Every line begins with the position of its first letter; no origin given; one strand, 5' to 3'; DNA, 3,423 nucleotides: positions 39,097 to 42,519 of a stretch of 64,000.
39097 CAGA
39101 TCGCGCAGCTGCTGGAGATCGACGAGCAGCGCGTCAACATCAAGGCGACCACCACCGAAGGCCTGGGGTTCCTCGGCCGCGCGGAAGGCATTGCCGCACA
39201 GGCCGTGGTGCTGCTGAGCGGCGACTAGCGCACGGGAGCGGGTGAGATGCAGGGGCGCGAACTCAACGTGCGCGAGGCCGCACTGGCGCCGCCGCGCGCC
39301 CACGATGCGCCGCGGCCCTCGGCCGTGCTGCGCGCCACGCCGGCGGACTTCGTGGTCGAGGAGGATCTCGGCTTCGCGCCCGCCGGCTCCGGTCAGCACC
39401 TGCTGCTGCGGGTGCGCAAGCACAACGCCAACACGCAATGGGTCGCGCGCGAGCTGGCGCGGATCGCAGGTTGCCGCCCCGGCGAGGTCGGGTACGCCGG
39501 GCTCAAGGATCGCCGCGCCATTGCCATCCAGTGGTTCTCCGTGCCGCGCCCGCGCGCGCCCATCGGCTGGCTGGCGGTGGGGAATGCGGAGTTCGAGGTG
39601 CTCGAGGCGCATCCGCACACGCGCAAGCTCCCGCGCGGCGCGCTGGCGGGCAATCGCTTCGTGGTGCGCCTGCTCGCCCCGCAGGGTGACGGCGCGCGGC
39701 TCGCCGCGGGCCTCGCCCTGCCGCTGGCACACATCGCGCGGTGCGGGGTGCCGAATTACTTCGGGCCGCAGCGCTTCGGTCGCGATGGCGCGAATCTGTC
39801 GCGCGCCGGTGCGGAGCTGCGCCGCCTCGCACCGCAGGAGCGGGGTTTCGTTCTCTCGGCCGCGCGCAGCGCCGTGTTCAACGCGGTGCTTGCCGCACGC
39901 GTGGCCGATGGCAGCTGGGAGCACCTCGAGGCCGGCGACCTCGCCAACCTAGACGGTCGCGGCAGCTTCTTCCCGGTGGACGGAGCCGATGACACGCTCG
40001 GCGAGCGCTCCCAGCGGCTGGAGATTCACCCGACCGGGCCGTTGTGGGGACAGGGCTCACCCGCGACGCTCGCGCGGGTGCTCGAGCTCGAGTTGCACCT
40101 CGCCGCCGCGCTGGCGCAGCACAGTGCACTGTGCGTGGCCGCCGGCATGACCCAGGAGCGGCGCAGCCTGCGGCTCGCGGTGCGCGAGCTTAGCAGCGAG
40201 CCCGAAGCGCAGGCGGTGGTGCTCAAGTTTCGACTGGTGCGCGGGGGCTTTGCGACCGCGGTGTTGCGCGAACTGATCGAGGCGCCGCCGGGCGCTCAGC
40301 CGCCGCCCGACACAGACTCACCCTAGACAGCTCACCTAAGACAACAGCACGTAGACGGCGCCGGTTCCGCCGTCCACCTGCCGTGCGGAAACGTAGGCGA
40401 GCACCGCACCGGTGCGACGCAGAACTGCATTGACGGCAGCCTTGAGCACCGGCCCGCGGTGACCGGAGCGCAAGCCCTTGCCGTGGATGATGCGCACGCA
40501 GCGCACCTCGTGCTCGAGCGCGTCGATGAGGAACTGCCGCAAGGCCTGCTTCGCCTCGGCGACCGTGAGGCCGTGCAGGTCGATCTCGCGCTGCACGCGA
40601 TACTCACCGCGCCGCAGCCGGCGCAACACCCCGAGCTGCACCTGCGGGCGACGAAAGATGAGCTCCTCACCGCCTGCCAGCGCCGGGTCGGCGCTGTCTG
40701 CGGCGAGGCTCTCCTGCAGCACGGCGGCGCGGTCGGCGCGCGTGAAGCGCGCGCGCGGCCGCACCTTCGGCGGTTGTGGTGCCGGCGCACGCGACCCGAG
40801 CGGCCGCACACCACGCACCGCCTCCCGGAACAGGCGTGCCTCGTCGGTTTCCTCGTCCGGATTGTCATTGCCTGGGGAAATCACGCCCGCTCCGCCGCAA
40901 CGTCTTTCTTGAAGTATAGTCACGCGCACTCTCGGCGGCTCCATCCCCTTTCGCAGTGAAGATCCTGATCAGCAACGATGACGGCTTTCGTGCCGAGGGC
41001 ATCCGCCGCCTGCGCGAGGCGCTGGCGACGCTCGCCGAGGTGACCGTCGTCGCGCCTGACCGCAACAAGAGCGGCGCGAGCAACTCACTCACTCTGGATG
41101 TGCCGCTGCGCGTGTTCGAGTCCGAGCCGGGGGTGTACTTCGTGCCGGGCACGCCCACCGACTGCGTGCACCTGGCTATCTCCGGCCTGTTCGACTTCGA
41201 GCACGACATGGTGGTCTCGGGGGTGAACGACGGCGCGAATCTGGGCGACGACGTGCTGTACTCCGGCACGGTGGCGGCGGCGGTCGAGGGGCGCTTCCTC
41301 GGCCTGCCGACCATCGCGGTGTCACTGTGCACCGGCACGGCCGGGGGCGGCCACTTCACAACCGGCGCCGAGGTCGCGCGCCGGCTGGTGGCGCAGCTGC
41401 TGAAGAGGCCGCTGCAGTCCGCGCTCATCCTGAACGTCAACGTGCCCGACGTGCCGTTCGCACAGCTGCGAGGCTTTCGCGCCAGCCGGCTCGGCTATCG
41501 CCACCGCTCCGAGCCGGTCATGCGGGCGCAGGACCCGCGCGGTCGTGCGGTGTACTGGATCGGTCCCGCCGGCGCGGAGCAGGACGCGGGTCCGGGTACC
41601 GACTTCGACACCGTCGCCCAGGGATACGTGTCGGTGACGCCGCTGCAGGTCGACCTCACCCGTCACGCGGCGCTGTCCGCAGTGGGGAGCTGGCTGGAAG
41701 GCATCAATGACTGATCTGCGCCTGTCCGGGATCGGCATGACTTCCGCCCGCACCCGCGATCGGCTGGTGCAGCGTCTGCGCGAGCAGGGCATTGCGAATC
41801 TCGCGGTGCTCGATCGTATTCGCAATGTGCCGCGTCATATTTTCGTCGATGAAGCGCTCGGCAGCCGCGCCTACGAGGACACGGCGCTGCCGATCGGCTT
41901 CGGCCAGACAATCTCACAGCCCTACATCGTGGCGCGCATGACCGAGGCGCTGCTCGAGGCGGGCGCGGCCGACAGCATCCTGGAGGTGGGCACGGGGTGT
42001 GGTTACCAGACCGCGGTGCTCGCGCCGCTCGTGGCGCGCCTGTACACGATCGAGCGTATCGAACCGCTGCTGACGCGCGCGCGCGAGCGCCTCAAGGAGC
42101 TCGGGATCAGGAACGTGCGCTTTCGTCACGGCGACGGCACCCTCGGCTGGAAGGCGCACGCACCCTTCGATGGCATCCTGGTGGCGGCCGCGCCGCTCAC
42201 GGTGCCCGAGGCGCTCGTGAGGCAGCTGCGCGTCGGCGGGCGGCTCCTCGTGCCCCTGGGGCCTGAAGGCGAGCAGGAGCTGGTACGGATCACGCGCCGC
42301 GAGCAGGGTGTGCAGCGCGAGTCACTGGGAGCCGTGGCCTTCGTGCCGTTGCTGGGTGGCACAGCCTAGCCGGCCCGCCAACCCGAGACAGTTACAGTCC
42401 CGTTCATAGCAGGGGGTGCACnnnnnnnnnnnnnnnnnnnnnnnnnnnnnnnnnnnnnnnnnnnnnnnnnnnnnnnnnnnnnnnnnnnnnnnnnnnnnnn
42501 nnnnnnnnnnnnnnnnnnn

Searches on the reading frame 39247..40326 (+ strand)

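Call 4: search_protein_families(library=pfam, proteins=[window:39247-40326:+], max_evalue=0.01)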
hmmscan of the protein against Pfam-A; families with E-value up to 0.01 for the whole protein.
window:39247-40326:+ (359 aa): 1 family
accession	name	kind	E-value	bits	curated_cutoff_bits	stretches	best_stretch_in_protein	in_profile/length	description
PF01142.23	TruD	-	2.7e-51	175.2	27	2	25-189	15-182/412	tRNA pseudouridine synthase D (TruD)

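Call 5: search_protein_families(library=ncbifam, proteins=[window:39247-40326:+], max_evalue=0.01)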
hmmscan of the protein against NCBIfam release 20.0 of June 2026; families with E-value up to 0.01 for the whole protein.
window:39247-40326:+ (359 aa): 7 families
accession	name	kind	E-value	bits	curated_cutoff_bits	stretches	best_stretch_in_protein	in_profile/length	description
NF002153.0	PRK00984.1-2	equivalog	4.2e-111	370.9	413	1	13-348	6-343/353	tRNA pseudouridine(13) synthase TruD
NF002155.0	PRK00984.1-4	equivalog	3.3e-79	266.4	445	1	19-346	11-339/349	tRNA pseudouridine(13) synthase TruD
TIGR00094.1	tRNA_TruD_broad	equivalog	2.1e-41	142.6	172.2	2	22-179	17-190/413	tRNA pseudouridine(13) synthase TruD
NF002154.0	PRK00984.1-3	equivalog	1e-37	129.8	469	1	27-219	20-212/368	tRNA pseudouridine(13) synthase TruD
NF002158.0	PRK00984.2-3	equivalog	7.3e-21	74.8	654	1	28-180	27-190/449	tRNA pseudouridine(13) synthase TruD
NF002160.0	PRK00984.2-5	equivalog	1.3e-17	64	428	1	28-179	5-148/395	tRNA pseudouridine(13) synthase TruD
NF002156.0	PRK00984.2-1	equivalog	1.4e-11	44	583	1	28-178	3-146/389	tRNA pseudouridine(13) synthase TruD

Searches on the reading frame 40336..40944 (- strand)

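Call 67: search_protein_families(library=pfam, proteins=[window:40336-40944:-], max_evalue=0.001)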
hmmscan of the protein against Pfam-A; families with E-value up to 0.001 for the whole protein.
window:40336-40944:- (202 aa): 1 family
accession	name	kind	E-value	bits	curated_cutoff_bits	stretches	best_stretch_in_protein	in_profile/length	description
PF01713.27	Smr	-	1.6e-25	89.5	25.7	1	121-201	1-76/77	Smr domain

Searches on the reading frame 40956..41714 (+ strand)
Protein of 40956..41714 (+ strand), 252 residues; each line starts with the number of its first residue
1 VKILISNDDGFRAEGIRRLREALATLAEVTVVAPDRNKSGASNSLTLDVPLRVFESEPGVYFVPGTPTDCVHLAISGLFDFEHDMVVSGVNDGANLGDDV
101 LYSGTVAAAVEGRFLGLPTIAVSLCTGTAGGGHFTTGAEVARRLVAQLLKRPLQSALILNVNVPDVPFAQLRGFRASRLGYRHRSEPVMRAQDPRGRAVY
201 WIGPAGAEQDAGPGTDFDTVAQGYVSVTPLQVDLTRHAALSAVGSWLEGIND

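Call 4: search_protein_families(library=pfam, proteins=[window:40956-41714:+], max_evalue=0.01)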
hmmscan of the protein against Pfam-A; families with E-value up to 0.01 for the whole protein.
window:40956-41714:+ (252 aa): 1 family
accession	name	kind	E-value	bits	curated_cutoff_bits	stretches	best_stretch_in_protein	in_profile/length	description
PF01975.23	SurE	-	6.1e-59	199.4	22.1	1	3-185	1-188/189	Survival protein SurE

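Call 5: search_protein_families(library=ncbifam, proteins=[window:40956-41714:+], max_evalue=0.01)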
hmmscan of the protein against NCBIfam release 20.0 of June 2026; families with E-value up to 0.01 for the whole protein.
window:40956-41714:+ (252 aa): 13 families
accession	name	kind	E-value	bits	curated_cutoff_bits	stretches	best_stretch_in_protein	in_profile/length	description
NF001489.0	PRK00346.1-3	equivalog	8.8e-112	372.5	295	1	1-249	1-247/250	5'/3'-nucleotidase SurE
NF001488.0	PRK00346.1-1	equivalog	4.9e-95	317.6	396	1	1-250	1-247/253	5'/3'-nucleotidase SurE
NF001490.0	PRK00346.1-4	equivalog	2e-83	279.5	233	1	1-247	1-251/254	5'/3'-nucleotidase SurE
NF001492.0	PRK00346.2-2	equivalog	1.5e-68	230.8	271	1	1-243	4-252/261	5'/3'-nucleotidase SurE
NF001494.0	PRK00346.2-4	equivalog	1.5e-66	224.6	313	1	2-248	3-258/259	5'/3'-nucleotidase SurE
TIGR00087.1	surE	equivalog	2.1e-64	217.3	135.1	1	1-235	1-252/252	5'/3'-nucleotidase SurE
NF010545.0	PRK13935.1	equivalog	2.8e-57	193.9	365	1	1-249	1-251/254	stationary phase survival protein SurE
NF010542.0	PRK13932.1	equivalog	1.6e-54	184.9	436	1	2-246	11-257/261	stationary phase survival protein SurE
NF010543.0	PRK13933.1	equivalog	1.8e-53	181.7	280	1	1-246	1-250/253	stationary phase survival protein SurE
NF001491.0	PRK00346.2-1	equivalog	9.1e-53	179.2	290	1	1-248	3-263/266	5'/3'-nucleotidase SurE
NF001493.0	PRK00346.2-3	equivalog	4.2e-45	154.5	230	1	1-171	5-184/269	5'/3'-nucleotidase SurE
NF010541.0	PRK13931.1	equivalog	2.4e-43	148.4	422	1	1-243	1-256/261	5'/3'-nucleotidase SurE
NF010544.0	PRK13934.1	equivalog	2.1e-35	122.1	325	1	1-236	1-243/266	stationary phase survival protein SurE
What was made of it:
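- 40956..42369 (+): surE (40956-41714) and pcm (41707-42369). Upstream genes on the same strand; probably co-transcribed here, but not linked to the family in general. Pfam and NCBIfam (calls 4, 5).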

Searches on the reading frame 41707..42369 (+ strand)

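Call 4: search_protein_families(library=pfam, proteins=[window:41707-42369:+], max_evalue=0.01)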
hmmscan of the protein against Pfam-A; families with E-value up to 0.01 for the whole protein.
window:41707-42369:+ (220 aa): 5 families
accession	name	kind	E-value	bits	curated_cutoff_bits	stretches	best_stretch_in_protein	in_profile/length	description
PF01135.25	PCMT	-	1.4e-58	198.6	20.3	1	17-217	3-207/210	Protein-L-isoaspartate(D-aspartate) O-methyltransferase (PCMT)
PF13649.12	Methyltransf_25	-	7e-08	33.5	27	1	91-175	1-87/97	Methyltransferase domain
PF13847.12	Methyltransf_31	-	5.6e-07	29.8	27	1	88-163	4-84/145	Methyltransferase domain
PF08241.18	Methyltransf_11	-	2.3e-05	25.4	21.2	1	92-174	1-87/95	Methyltransferase domain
PF05401.17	NodS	-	0.0066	16.7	24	1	76-131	32-87/201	Nodulation protein S (NodS)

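Call 5: search_protein_families(library=ncbifam, proteins=[window:41707-42369:+], max_evalue=0.01)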
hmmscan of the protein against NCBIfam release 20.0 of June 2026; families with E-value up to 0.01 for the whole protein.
window:41707-42369:+ (220 aa): 18 families
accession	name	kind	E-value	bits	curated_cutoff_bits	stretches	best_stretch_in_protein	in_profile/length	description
NF001453.0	PRK00312.1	equivalog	1e-75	254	188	1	11-219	5-213/217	protein-L-isoaspartate(D-aspartate) O-methyltransferase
TIGR00080.1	pimt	equivalog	2.1e-64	217.3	159.05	1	13-218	3-211/216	protein-L-isoaspartate O-methyltransferase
NF010549.0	PRK13942.1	equivalog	1.3e-58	198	282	1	14-217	5-209/215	protein-L-isoaspartate O-methyltransferase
TIGR04364.1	methyltran_FxLD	equivalog_domain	1.4e-31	110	320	1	14-220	2-217/394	methyltransferase, FxLD system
TIGR04188.1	methyltr_grsp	subfamily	6.7e-27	94.8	380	1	70-203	91-225/363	ATP-grasp peptide maturase system methyltransferase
NF010550.0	PRK13943.1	equivalog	7.9e-23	81.1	359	1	15-184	5-180/322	protein-L-isoaspartate O-methyltransferase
TIGR00755.1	ksgA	equivalog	8.8e-05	21.9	171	1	65-172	7-112/256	16S rRNA (adenine(1518)-N(6)/adenine(1519)-N(6))-dimethyltransferase RsmA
NF047649.1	MTase_UXPK_star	exception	0.00041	19.5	460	1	87-181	77-180/283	methyltransferase/UXPK-star double selenoprotein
NF041650.1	nod_mtase_NodS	equivalog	0.00057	19.6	300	1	83-160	34-108/190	nodulation methyltransferase NodS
NF043040.1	corrin_prot_MT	hypoth_equivalog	0.00064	19.2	180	1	82-141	34-96/216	corrinoid protein-associated methyltransferase CpaM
NF041537.1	ArsM_AhpD_UU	exception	0.0013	17.6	510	1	88-181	77-179/345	arsenite methyltransferase/AhpD domain selenoprotein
TIGR02469.1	CbiT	equivalog_domain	0.0017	18.6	78.3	1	81-182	13-120/124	precorrin-6Y C5,15-methyltransferase (decarboxylating) subunit CbiT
NF000337.1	erm_SHROVE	exception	0.0022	17.4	320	1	75-155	17-94/248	ErmE/ErmH/ErmO/ErmR family 23S rRNA (adenine(2058)-N(6))-methyltransferase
NF000499.2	Erm23S_rRNA_broad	equivalog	0.0034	16.8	212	1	83-131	19-67/244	23S ribosomal RNA methyltransferase Erm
NF041536.1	ArsM_DUF2284_UU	exception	0.0034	15.8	575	1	87-182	76-180/459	arsenite methyltransferase/DUF2284 domain selenoprotein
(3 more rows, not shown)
